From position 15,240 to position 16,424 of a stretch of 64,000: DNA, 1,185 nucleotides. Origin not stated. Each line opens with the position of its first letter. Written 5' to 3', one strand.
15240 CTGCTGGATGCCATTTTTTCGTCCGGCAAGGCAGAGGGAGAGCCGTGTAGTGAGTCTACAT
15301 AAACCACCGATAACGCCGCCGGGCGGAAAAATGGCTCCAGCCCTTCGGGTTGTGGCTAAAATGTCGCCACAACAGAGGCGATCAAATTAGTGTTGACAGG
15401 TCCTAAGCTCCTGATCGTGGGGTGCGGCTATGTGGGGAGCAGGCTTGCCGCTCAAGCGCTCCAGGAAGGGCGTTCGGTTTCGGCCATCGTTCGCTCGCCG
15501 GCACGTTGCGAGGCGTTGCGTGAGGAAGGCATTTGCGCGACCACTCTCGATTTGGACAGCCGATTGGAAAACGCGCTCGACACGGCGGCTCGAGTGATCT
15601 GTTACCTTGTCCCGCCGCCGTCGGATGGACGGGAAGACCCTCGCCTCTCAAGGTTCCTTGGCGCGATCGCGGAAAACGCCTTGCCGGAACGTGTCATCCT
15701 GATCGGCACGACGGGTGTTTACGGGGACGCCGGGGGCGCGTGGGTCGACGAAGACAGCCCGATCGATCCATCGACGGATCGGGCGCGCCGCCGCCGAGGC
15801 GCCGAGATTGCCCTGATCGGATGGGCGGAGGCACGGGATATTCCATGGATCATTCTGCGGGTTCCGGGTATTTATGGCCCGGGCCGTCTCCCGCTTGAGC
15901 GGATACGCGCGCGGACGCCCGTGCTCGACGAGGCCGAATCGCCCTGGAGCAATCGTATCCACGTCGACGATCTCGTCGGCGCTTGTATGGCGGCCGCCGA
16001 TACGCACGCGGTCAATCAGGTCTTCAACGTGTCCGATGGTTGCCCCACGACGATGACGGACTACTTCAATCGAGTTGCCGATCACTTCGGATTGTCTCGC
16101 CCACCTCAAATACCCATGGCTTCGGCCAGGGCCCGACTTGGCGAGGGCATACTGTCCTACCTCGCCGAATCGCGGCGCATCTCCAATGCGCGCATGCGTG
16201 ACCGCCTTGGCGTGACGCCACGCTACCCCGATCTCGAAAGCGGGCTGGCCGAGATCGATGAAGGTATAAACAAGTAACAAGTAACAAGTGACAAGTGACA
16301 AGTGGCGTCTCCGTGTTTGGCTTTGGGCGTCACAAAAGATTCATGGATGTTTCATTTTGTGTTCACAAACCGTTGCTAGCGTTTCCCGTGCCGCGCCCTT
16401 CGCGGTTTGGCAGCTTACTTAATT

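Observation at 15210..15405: MITE inserted precisely into an overlapping stop/start junction, with both flanking genes repaired by element sequence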

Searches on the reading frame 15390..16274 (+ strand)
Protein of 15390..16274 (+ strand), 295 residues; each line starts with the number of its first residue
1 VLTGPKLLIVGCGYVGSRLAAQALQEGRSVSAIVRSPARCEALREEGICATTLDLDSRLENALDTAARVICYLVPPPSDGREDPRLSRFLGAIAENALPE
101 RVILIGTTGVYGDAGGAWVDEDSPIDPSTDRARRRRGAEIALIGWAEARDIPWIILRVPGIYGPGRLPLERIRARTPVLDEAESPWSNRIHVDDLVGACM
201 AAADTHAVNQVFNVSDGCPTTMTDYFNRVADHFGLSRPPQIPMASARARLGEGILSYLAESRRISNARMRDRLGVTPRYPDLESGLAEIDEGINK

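Call 35: find_homologous_proteins(query=window:15390-16274:+, max_evalue=1e-20)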
Query window:15390-16274:+ (295 aa): 5553 proteins with E <= 1e-20 among 8000 candidates; the best 120 are listed.
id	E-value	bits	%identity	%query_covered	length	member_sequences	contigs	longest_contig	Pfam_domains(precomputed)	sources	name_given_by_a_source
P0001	3.2e-192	655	100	100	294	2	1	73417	PF02254.25,PF02558.23,PF13460.13,PF01370.28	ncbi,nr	ncbi:MAG: NAD(P)H-binding protein [Gammaproteobacteria bacterium]|nr:NAD(P)H-binding protein [Gammap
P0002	5.0e-131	454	72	97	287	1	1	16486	PF01370.28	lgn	-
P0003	1.3e-119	417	67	96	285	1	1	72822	PF13460.13,PF01370.28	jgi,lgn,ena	-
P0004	1.2e-118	414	66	96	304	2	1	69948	PF01370.28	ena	-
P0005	1.6e-118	413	67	96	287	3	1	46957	PF01370.28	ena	-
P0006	2.2e-97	344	57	95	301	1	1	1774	PF05368.20,PF13460.13,PF01370.28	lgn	-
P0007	2.5e-97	344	58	95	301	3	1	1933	PF05368.20,PF13460.13,PF01370.28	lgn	-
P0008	4.9e-97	343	58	96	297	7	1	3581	PF05368.20,PF13460.13,PF01370.28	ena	-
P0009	1.4e-96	341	58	95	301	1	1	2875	PF05368.20,PF02254.25,PF13460.13,PF01370.28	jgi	jgi:nucleoside-diphosphate-sugar epimerase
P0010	1.5e-96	341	57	96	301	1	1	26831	PF05368.20,PF02254.25,PF13460.13,PF01370.28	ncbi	-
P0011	1.7e-96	341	58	95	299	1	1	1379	PF13460.13,PF01370.28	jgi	jgi:nucleoside-diphosphate-sugar epimerase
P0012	4.5e-96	340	57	95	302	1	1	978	PF13460.13,PF01370.28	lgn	-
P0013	5.4e-96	339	57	95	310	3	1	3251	PF16363.12,PF13460.13,PF01370.28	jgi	jgi:nucleoside-diphosphate-sugar epimerase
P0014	6.3e-96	339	57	95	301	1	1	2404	PF05368.20,PF02254.25,PF13460.13,PF01370.28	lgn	-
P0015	1.4e-95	338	56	95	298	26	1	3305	PF16363.12,PF02254.25,PF13460.13,PF01370.28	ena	-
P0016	1.8e-95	338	56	98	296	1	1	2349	PF05368.20,PF13460.13,PF01370.28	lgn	-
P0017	2.1e-95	338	56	98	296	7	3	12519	PF13460.13,PF01370.28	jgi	jgi:nucleoside-diphosphate-sugar epimerase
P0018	2.6e-95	337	58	95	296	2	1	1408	PF01370.28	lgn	-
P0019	4.1e-95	337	56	98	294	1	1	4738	PF13460.13,PF01370.28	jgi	jgi:nucleoside-diphosphate-sugar epimerase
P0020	5.6e-95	336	56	95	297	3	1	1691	PF16363.12,PF13460.13,PF01370.28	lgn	-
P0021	5.7e-95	336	57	95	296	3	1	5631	PF16363.12,PF02254.25,PF13460.13,PF01370.28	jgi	-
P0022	6.9e-95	336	56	95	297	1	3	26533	PF05368.20,PF13460.13,PF01370.28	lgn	-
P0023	2.3e-94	334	55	98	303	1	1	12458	PF13460.13,PF01370.28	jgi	jgi:nucleoside-diphosphate-sugar epimerase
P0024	4.6e-94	333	58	95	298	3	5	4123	PF13460.13,PF01370.28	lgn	-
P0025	4.7e-94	333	55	97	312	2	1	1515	PF13460.13,PF01370.28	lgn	-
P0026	6.1e-94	333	57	95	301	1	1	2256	PF05368.20,PF02254.25,PF13460.13,PF01370.28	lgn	-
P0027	6.5e-94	333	56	95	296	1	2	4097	PF16363.12,PF13460.13,PF01370.28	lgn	-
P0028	8.6e-94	332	56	96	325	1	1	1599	PF02254.25,PF13460.13,PF01370.28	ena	-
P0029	1.0e-93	332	58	95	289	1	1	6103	PF13460.13,PF01370.28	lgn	-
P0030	1.5e-93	331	57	95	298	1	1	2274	PF16363.12,PF02254.25,PF13460.13,PF01370.28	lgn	-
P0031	2.4e-93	331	58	95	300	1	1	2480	PF13460.13,PF01370.28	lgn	-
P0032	4.4e-93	330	57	95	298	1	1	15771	PF02254.25,PF13460.13,PF01370.28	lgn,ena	-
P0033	4.8e-93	330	58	95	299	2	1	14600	PF13460.13,PF01370.28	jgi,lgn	jgi:nucleoside-diphosphate-sugar epimerase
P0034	5.3e-93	330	55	96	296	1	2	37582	PF16363.12,PF02254.25,PF13460.13,PF01370.28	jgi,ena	jgi:nucleoside-diphosphate-sugar epimerase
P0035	5.7e-93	330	55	95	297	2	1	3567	PF13460.13,PF01370.28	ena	-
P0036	6.7e-93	329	58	89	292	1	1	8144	PF01370.28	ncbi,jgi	-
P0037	7.9e-93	329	56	95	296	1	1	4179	PF13460.13,PF01370.28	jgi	jgi:nucleoside-diphosphate-sugar epimerase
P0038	8.2e-93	329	56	95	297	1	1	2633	PF02254.25,PF13460.13,PF01370.28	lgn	-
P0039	8.5e-93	329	56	95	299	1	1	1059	PF13460.13,PF01370.28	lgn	-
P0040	2.0e-92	328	56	95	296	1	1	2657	PF16363.12,PF05368.20,PF02254.25,PF02558.23,PF13460.13,PF01370.28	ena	-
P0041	2.0e-92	328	58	94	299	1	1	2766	PF01370.28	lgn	-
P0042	4.8e-92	327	57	95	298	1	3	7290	PF02254.25,PF01370.28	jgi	jgi:nucleoside-diphosphate-sugar epimerase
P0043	5.3e-92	326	56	95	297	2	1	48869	PF13460.13,PF01370.28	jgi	jgi:nucleoside-diphosphate-sugar epimerase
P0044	5.3e-92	326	56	95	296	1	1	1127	PF16363.12,PF02254.25,PF02558.23,PF13460.13,PF01370.28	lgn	-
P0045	5.7e-92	326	58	95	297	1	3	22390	PF13460.13,PF01370.28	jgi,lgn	-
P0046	6.6e-92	326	57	95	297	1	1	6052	PF02254.25,PF13460.13,PF01370.28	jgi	jgi:nucleoside-diphosphate-sugar epimerase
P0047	6.8e-92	326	57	95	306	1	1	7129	PF13460.13,PF01370.28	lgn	-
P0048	7.1e-92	326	55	95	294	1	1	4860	PF02254.25,PF13460.13,PF01370.28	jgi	jgi:nucleoside-diphosphate-sugar epimerase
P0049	7.6e-92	326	56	95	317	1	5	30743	PF13460.13,PF01370.28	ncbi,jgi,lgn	-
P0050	8.8e-92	326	57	95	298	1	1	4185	PF02254.25,PF13460.13,PF01370.28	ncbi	-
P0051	1.4e-91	325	55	95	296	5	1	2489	PF16363.12,PF02254.25,PF13460.13,PF01370.28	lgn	-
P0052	1.5e-91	325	56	95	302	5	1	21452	PF01370.28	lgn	-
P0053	1.9e-91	325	55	96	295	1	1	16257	PF01370.28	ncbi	ncbi:MAG: SDR family oxidoreductase [Acidiferrobacterales bacterium]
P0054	1.9e-91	325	56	95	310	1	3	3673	PF01370.28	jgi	jgi:nucleoside-diphosphate-sugar epimerase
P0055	1.9e-91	325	55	95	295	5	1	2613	PF02254.25,PF13460.13,PF01370.28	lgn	-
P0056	2.6e-91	324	58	96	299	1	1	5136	PF13460.13,PF01370.28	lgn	-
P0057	3.0e-91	324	56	95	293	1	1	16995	PF13460.13,PF01370.28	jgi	jgi:nucleoside-diphosphate-sugar epimerase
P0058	3.5e-91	324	55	95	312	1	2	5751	PF05368.20,PF02254.25,PF13460.13,PF01370.28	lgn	-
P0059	4.0e-91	324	55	95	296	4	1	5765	PF13460.13,PF01370.28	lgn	-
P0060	5.6e-91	323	58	95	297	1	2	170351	PF01370.28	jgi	-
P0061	7.9e-91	323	57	96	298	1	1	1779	PF02254.25,PF13460.13,PF01370.28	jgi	jgi:nucleoside-diphosphate-sugar epimerase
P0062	8.5e-91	322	54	95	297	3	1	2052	PF13460.13,PF01370.28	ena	-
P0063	8.5e-91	322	57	96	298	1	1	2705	PF01370.28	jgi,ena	-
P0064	1.5e-90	322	54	96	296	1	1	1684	PF02254.25,PF13460.13,PF01370.28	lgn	-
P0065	1.6e-90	322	55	96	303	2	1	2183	PF02254.25,PF13460.13,PF01370.28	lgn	-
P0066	1.6e-90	322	57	95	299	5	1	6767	PF02254.25,PF13460.13,PF01370.28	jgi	jgi:nucleoside-diphosphate-sugar epimerase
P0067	1.6e-90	322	52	97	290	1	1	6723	PF02254.25,PF13460.13,PF01370.28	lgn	-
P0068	2.5e-90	321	55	93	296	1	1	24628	PF13460.13,PF01370.28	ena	-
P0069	2.7e-90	321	55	97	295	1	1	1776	PF16363.12,PF13460.13,PF01370.28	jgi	jgi:nucleoside-diphosphate-sugar epimerase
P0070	2.7e-90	321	55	95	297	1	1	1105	PF13460.13,PF01370.28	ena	-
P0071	3.0e-90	321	56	95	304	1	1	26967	PF13460.13,PF01370.28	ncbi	-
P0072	3.5e-90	320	56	95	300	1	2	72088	PF01370.28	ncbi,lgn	-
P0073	3.5e-90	320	53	97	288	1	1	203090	PF02254.25,PF13460.13,PF01370.28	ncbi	-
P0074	3.8e-90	320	57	95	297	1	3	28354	PF01370.28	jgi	-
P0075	4.1e-90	320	56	95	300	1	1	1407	PF01370.28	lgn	-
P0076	4.7e-90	320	52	95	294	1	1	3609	PF02254.25,PF13460.13,PF01370.28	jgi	jgi:nucleoside-diphosphate-sugar epimerase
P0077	5.4e-90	320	55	96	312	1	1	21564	PF02254.25,PF01370.28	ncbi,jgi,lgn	jgi:nucleoside-diphosphate-sugar epimerase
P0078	5.7e-90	320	55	95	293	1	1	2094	PF13460.13,PF01370.28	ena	-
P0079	6.4e-90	320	56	95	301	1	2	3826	PF13460.13,PF01370.28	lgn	-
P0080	7.2e-90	319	54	95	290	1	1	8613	PF13460.13,PF01370.28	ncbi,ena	-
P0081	7.3e-90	319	55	96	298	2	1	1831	PF13460.13,PF01370.28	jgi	-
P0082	8.2e-90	319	54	95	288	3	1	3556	PF05368.20,PF02254.25,PF13460.13,PF01370.28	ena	-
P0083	8.5e-90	319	55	95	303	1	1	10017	PF13460.13,PF01370.28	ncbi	-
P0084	9.6e-90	319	54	96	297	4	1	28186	PF02254.25,PF13460.13,PF01370.28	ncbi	-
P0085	1.1e-89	319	56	95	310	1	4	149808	PF01370.28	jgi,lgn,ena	jgi:nucleoside-diphosphate-sugar epimerase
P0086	1.5e-89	318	55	95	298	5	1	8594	PF01370.28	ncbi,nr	ncbi:MAG TPA: SDR family oxidoreductase [Acidiferrobacterales bacterium]|nr:SDR family oxidoreductas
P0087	1.5e-89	318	55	96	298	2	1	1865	PF02254.25,PF01370.28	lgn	-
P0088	1.6e-89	318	56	95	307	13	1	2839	PF02254.25,PF01370.28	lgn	-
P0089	1.6e-89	318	55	96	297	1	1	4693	PF13460.13,PF01370.28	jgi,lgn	-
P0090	2.1e-89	318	56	96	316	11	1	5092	PF02254.25,PF13460.13,PF01370.28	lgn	-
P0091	2.1e-89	318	56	95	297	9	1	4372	PF01370.28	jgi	jgi:nucleoside-diphosphate-sugar epimerase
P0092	2.4e-89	318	55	95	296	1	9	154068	PF02254.25,PF13460.13,PF01370.28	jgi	jgi:nucleoside-diphosphate-sugar epimerase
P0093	2.4e-89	318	56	95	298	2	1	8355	PF13460.13,PF01370.28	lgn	-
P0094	2.8e-89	317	55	96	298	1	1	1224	PF02254.25,PF13460.13,PF01370.28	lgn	-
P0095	2.9e-89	317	56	97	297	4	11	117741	PF01370.28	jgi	jgi:nucleoside-diphosphate-sugar epimerase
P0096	3.0e-89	317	54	95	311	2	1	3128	PF13460.13,PF01370.28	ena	-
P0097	3.5e-89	317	55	95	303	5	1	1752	PF02254.25,PF13460.13,PF01370.28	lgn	-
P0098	3.6e-89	317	55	95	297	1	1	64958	PF13460.13,PF01370.28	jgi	jgi:nucleoside-diphosphate-sugar epimerase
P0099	3.9e-89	317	54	95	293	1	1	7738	PF13460.13,PF01370.28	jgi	jgi:nucleoside-diphosphate-sugar epimerase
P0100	4.1e-89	317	52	97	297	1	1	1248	PF13460.13,PF01370.28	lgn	-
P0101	4.3e-89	317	53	96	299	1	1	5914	PF13460.13,PF01370.28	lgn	-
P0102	4.8e-89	317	56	95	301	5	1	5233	PF02254.25,PF13460.13,PF01370.28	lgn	-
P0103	5.8e-89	316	53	95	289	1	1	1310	PF02254.25,PF13460.13,PF01370.28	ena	-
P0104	5.9e-89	316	53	95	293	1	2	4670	PF01370.28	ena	-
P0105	6.0e-89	316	54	96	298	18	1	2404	PF13460.13,PF01370.28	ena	-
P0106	7.1e-89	316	55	96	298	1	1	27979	PF02254.25,PF13460.13,PF01370.28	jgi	-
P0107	8.1e-89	316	56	95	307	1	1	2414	PF13460.13,PF01370.28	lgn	-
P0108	8.5e-89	316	55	96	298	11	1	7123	PF02254.25,PF13460.13,PF01370.28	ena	-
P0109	8.7e-89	316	55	96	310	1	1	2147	PF13460.13,PF01370.28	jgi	jgi:nucleoside-diphosphate-sugar epimerase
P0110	9.9e-89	316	56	95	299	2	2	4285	PF13460.13,PF01370.28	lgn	-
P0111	1.1e-88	316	57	96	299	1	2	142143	PF01370.28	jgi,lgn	-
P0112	1.2e-88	315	55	96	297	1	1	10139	PF01370.28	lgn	-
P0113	1.2e-88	315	56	96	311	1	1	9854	PF02254.25,PF01370.28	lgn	-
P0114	1.3e-88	315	56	95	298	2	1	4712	PF02254.25,PF13460.13,PF01370.28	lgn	-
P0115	1.3e-88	315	57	95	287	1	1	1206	PF01370.28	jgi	jgi:nucleoside-diphosphate-sugar epimerase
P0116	1.4e-88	315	55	95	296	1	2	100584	PF13460.13,PF01370.28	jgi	jgi:nucleoside-diphosphate-sugar epimerase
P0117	1.4e-88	315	55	96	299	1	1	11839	PF01370.28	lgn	-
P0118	1.4e-88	315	55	95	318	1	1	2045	PF16363.12,PF13460.13,PF01370.28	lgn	-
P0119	1.5e-88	315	56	96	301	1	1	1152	PF13460.13,PF01370.28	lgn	-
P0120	1.5e-88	315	54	97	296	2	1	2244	PF02254.25,PF13460.13,PF01370.28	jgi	jgi:nucleoside-diphosphate-sugar epimerase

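Call 37: find_encoding_contigs(protein=P0002, flank=3000, max_places=3)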
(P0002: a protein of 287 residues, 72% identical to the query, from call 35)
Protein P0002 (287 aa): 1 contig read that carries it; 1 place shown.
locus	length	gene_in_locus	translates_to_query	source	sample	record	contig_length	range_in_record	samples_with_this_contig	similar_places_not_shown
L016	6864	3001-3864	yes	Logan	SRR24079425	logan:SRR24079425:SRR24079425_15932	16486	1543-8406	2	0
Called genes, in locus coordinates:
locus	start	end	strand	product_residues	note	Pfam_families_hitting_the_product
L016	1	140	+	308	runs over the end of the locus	PF01509:TruB_N, PF16198:TruB_C_2, PF09157:TruB-C_2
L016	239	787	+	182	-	PF00293:NUDIX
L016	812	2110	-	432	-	PF13432:TPR_16 (weak), PF13174:TPR_6 (faint), PF13414:TPR_11 (faint), PF00515:TPR_1 (weak), PF07719:TPR_2 (weak), PF13181:TPR_8 (weak), PF13424:TPR_12 (faint)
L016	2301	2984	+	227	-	PF04982:TM_HPP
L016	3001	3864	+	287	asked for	PF01370:Epimerase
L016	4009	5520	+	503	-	-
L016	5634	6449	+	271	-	PF01149:Fapy_DNA_glyco, PF06831:H2TH, PF06827:zf-FPG_IleRS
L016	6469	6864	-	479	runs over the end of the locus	-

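Call 38: find_encoding_contigs(protein=P0003, flank=3000, max_places=3)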
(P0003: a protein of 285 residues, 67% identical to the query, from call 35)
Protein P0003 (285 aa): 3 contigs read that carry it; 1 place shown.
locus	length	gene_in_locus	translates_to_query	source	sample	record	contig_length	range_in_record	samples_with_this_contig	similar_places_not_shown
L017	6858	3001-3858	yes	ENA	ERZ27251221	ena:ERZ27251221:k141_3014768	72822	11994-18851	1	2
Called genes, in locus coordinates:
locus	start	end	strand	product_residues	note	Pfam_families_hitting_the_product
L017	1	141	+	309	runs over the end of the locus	PF01509:TruB_N, PF16198:TruB_C_2, PF09157:TruB-C_2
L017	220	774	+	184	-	PF00293:NUDIX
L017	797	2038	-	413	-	PF07719:TPR_2 (faint), PF00515:TPR_1 (faint), PF13181:TPR_8 (faint)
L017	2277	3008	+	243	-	PF04982:TM_HPP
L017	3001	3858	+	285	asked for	PF01370:Epimerase, PF13460:NAD_binding_10 (weak)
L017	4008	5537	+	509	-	PF05787:PhoX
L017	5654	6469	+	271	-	PF01149:Fapy_DNA_glyco, PF06831:H2TH, PF06827:zf-FPG_IleRS (weak)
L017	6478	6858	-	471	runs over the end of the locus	-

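Call 41: find_encoding_contigs(protein=P0005, flank=3000, max_places=3)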
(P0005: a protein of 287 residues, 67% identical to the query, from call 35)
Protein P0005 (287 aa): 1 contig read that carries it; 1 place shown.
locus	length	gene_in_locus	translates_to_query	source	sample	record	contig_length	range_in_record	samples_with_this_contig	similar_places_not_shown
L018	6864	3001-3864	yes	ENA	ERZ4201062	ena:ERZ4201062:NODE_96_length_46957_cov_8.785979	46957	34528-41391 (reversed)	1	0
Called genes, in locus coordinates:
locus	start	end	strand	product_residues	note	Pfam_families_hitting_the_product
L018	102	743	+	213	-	PF00293:NUDIX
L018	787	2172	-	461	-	PF07719:TPR_2 (faint), PF13432:TPR_16 (weak), PF13174:TPR_6 (faint), PF13181:TPR_8 (faint), PF13424:TPR_12 (faint), PF00515:TPR_1 (weak)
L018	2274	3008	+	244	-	PF04982:TM_HPP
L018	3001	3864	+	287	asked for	PF01370:Epimerase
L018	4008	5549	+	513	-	PF05787:PhoX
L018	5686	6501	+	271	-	PF01149:Fapy_DNA_glyco, PF06831:H2TH, PF06827:zf-FPG_IleRS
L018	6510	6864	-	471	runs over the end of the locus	-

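Call 42: find_encoding_contigs(protein=P0004, flank=3000, max_places=3)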
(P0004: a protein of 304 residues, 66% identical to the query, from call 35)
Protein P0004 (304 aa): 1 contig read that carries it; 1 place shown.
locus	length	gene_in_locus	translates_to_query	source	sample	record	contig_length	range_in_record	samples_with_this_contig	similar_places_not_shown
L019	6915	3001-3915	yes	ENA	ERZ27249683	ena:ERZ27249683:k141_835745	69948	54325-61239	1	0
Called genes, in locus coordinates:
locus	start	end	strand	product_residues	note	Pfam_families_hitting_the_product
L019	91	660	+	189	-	PF00293:NUDIX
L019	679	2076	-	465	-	PF07719:TPR_2 (faint), PF13174:TPR_6 (faint), PF12895:ANAPC3 (weak), PF00515:TPR_1 (faint), PF13181:TPR_8 (faint), PF13424:TPR_12 (faint), PF13432:TPR_16 (weak)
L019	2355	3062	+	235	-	PF04982:TM_HPP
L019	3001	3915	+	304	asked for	PF01370:Epimerase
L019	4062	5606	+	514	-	PF05787:PhoX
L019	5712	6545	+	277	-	PF01149:Fapy_DNA_glyco, PF06831:H2TH, PF06827:zf-FPG_IleRS (weak)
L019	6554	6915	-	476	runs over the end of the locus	-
